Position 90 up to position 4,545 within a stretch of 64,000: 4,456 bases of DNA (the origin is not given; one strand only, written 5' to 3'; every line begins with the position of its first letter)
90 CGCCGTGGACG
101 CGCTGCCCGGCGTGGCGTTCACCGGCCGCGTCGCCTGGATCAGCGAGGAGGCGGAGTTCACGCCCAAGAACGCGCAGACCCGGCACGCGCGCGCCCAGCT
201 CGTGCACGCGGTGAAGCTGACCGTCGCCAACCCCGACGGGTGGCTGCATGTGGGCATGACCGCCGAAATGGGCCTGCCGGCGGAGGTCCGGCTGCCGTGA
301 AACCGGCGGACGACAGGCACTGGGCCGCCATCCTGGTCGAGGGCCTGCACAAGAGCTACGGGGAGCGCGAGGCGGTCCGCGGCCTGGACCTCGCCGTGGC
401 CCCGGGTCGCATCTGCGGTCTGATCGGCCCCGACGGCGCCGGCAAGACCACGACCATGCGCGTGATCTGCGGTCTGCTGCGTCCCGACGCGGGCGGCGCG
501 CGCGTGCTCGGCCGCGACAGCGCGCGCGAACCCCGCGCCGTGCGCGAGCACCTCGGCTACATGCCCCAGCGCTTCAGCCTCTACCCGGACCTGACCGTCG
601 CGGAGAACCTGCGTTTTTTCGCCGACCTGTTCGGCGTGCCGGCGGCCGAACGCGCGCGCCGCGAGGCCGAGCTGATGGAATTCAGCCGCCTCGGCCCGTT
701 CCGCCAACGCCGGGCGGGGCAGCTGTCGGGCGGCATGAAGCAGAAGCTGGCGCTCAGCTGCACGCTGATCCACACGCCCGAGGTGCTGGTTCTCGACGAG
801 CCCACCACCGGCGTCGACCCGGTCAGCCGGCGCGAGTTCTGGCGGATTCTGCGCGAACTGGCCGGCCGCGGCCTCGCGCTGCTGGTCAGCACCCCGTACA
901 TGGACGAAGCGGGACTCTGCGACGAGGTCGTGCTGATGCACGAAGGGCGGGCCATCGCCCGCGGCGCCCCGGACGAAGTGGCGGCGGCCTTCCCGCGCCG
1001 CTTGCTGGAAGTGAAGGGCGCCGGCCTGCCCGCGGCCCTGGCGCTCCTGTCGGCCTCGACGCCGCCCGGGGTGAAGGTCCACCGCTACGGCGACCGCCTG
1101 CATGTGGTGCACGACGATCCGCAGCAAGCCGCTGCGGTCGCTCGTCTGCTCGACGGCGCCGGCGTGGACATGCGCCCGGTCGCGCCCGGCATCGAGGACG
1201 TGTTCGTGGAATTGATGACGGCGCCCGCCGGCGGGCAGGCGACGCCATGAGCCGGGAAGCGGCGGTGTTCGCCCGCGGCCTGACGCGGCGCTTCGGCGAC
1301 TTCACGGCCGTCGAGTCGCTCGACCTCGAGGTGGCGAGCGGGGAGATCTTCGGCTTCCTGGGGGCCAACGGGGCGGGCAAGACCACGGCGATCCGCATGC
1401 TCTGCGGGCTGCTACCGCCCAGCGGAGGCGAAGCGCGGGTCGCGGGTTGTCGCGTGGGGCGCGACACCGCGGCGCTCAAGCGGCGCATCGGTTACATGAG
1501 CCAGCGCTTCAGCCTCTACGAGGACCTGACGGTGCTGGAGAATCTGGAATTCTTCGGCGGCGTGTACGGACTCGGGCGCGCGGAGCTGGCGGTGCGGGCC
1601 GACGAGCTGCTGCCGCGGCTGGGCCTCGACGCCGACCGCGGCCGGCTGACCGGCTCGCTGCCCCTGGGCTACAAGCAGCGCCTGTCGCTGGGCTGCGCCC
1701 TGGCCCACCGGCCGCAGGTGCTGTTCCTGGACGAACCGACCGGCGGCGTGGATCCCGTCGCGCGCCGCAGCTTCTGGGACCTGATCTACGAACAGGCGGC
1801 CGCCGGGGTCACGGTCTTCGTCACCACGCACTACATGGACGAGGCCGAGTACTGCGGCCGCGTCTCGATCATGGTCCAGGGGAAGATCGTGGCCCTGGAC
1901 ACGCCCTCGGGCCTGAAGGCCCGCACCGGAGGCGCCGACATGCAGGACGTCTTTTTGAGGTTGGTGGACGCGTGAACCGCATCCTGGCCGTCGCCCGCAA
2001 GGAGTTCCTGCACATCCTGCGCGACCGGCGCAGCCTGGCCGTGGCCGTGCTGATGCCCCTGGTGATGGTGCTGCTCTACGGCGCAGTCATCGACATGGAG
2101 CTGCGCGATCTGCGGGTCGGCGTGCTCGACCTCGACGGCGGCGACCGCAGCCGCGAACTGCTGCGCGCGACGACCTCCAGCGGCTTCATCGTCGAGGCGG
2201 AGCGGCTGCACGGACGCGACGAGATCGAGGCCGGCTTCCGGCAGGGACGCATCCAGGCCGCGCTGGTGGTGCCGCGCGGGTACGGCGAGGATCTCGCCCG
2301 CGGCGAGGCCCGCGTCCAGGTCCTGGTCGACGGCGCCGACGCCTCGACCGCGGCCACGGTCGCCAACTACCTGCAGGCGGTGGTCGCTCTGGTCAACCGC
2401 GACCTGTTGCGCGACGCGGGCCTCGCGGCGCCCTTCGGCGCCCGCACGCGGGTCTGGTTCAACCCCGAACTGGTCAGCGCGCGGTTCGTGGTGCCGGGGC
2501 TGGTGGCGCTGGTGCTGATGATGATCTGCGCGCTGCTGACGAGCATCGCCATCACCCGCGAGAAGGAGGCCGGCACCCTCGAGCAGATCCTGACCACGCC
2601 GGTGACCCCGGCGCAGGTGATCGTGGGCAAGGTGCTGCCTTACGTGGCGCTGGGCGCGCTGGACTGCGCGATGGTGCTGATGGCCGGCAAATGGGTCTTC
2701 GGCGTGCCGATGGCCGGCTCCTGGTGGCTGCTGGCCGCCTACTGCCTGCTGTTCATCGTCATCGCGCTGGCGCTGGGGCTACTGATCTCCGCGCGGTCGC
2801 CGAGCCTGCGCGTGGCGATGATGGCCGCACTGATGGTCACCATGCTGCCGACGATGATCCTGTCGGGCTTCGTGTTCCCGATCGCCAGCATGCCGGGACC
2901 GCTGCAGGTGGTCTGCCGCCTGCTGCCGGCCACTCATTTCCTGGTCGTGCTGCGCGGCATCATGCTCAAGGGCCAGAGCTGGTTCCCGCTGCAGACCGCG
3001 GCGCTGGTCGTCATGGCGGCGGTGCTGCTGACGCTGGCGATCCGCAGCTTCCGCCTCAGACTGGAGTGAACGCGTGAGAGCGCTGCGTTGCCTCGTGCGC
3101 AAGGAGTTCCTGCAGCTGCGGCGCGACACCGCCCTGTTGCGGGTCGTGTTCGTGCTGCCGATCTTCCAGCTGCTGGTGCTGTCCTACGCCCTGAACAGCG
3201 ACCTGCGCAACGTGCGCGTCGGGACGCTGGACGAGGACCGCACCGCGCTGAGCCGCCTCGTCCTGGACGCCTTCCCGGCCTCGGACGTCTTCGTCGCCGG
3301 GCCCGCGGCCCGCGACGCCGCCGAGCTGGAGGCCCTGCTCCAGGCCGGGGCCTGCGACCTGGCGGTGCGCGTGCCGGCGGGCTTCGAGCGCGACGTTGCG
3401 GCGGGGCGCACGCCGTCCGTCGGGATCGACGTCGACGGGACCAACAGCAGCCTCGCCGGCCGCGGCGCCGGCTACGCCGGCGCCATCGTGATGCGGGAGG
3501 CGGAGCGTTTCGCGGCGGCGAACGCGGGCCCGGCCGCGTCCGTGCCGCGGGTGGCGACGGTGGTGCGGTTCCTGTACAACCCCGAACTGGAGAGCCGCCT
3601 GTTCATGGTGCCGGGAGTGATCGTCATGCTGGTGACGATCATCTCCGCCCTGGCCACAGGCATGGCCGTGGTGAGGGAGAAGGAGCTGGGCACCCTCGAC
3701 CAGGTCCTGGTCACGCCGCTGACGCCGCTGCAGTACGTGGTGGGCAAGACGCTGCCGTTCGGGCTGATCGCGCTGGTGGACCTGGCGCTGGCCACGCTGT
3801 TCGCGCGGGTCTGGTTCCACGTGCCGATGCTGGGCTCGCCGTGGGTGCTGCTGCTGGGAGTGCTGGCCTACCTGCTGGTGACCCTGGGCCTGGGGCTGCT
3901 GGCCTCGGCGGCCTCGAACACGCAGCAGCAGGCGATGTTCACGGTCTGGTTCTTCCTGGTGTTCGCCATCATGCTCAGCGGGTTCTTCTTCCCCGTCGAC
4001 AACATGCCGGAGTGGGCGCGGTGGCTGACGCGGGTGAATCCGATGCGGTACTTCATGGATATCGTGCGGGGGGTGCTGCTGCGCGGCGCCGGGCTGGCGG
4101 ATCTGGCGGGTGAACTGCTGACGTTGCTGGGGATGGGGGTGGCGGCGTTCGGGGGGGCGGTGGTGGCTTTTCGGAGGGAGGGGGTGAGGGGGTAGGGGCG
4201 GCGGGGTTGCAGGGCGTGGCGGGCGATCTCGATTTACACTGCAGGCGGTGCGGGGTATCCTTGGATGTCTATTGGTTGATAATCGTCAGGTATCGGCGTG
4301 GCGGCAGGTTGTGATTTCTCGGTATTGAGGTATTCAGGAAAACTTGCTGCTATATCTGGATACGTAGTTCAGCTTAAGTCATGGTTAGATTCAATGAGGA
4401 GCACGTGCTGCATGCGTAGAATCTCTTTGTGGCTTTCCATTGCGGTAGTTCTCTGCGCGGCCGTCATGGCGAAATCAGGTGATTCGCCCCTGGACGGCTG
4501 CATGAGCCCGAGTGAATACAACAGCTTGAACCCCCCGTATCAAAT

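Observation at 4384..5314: Intact integron gene cassette with no integrase nearby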

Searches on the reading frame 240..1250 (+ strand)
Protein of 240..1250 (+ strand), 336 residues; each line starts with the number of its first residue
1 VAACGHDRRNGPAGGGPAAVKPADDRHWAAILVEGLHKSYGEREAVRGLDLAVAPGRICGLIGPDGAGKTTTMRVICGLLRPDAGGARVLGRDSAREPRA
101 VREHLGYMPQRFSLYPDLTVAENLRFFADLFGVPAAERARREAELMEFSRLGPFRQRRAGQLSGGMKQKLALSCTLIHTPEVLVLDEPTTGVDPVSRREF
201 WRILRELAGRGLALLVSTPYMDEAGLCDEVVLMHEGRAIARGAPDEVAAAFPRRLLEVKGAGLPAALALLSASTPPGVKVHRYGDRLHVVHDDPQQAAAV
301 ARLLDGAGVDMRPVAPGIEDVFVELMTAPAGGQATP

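Call 8: search_protein_families(library=pfam, proteins=[window:240-1250:+], max_evalue=0.01)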
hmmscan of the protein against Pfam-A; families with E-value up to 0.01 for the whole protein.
window:240-1250:+ (336 aa): 4 families
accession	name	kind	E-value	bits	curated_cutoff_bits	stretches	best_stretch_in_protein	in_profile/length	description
PF00005.33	ABC_tran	-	5.9e-30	105.1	25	1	47-190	2-137/137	ABC transporter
PF13304.12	AAA_21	-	2.1e-10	41.6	27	1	157-218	233-297/304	AAA domain, putative AbiEii toxin, Type IV TA system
PF25199.1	nSTAND_NTPase5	-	0.0024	18.2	34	1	55-101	40-85/145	Novel STAND NTPase 5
PF13604.12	AAA_30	-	0.0036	17.5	27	0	52-90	14-50/191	AAA domain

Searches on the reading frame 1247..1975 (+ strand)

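Call 8: search_protein_families(library=pfam, proteins=[window:1247-1975:+], max_evalue=0.01)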
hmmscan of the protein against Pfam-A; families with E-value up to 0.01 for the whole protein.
window:1247-1975:+ (242 aa): 3 families
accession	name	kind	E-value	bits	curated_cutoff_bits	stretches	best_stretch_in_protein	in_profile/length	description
PF00005.33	ABC_tran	-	2.3e-26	93.5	25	1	23-165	2-136/137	ABC transporter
PF13304.12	AAA_21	-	2.1e-09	38.4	27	1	147-195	247-298/304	AAA domain, putative AbiEii toxin, Type IV TA system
PF13476.12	AAA_23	-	0.0033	18.5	27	1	23-54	11-41/201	AAA domain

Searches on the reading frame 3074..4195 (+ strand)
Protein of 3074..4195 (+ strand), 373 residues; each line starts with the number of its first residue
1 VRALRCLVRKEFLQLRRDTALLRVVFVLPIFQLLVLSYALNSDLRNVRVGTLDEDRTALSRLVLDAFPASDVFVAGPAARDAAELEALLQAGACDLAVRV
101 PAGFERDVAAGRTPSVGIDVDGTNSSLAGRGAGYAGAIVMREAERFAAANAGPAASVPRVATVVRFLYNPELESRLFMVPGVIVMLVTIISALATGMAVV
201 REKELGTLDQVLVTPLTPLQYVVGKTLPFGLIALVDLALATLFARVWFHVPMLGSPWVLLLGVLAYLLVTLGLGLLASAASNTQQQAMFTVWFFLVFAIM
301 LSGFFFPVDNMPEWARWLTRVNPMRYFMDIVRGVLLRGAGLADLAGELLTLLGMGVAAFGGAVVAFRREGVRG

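Call 8: search_protein_families(library=pfam, proteins=[window:3074-4195:+], max_evalue=0.01)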
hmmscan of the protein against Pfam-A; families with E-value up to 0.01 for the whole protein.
window:3074-4195:+ (373 aa): 4 families
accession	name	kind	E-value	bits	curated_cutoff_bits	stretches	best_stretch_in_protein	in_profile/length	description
PF12698.13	ABC2_membrane_3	-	5.8e-46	157.6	31.6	1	25-363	7-346/347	ABC-2 family transporter protein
PF01061.29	ABC2_membrane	-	6.1e-34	117.8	26.9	1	166-335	37-210/211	ABC-2 type transporter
PF12679.13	ABC2_membrane_2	-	1.9e-11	44.2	27.2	1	7-370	3-282/283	ABC-2 family transporter protein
PF12730.13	ABC2_membrane_4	-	6.3e-05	23.5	27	1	182-299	55-177/179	ABC-2 family transporter protein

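Call 45: find_related_loci(query=window:3074-4195:+, collection=metagenome_contigs, flank=8000)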
Query window:3074-4195:+ (373 aa) in metagenome_contigs; peptide patterns used: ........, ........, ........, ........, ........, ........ (x = any residue, [..] = any of these).
600 stretches matched a pattern (row limit reached: there are more); 493 encode a relative of the query (tblastn E <= 1e-3); the best 80 are kept; 80 distinct loci.
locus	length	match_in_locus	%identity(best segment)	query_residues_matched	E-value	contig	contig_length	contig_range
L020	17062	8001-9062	90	1-352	3e-175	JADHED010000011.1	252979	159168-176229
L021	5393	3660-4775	53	1-368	1e-123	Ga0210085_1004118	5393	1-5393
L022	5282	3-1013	63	33-368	3e-122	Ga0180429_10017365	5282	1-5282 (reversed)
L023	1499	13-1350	54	1-372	2e-131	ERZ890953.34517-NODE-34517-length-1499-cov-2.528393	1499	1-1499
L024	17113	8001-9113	49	2-368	6e-107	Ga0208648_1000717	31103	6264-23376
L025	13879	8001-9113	49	2-368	6e-107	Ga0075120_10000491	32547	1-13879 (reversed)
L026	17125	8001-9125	42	1-371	2e-91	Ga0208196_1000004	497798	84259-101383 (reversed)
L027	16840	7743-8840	43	7-368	5e-90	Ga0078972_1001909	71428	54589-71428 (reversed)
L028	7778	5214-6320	42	4-368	4e-88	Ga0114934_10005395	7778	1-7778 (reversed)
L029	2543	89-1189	38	1-368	2e-90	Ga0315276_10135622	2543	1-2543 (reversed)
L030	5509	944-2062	38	1-368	7e-88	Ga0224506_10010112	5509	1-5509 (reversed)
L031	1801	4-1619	43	2-369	1e-92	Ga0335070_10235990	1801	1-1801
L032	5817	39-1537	41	4-369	4e-88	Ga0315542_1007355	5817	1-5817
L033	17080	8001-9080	42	2-368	1e-87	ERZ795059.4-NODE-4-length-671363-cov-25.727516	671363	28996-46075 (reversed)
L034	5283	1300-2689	37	2-368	4e-87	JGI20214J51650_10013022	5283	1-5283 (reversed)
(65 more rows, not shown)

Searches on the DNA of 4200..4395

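Call 73: search_with_rna_model(model_id=R1, source=window, start=4200, end=4395, filters=off, max_evalue=10, show_alignments=3)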
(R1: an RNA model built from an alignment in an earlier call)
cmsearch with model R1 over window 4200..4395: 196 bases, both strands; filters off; matches with E-value up to 10: 2.
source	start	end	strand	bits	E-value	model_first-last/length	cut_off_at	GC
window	4314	4367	+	5.3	0.22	1-106/106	no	0.39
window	4230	4258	+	1.6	5.6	1-106/106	no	0.59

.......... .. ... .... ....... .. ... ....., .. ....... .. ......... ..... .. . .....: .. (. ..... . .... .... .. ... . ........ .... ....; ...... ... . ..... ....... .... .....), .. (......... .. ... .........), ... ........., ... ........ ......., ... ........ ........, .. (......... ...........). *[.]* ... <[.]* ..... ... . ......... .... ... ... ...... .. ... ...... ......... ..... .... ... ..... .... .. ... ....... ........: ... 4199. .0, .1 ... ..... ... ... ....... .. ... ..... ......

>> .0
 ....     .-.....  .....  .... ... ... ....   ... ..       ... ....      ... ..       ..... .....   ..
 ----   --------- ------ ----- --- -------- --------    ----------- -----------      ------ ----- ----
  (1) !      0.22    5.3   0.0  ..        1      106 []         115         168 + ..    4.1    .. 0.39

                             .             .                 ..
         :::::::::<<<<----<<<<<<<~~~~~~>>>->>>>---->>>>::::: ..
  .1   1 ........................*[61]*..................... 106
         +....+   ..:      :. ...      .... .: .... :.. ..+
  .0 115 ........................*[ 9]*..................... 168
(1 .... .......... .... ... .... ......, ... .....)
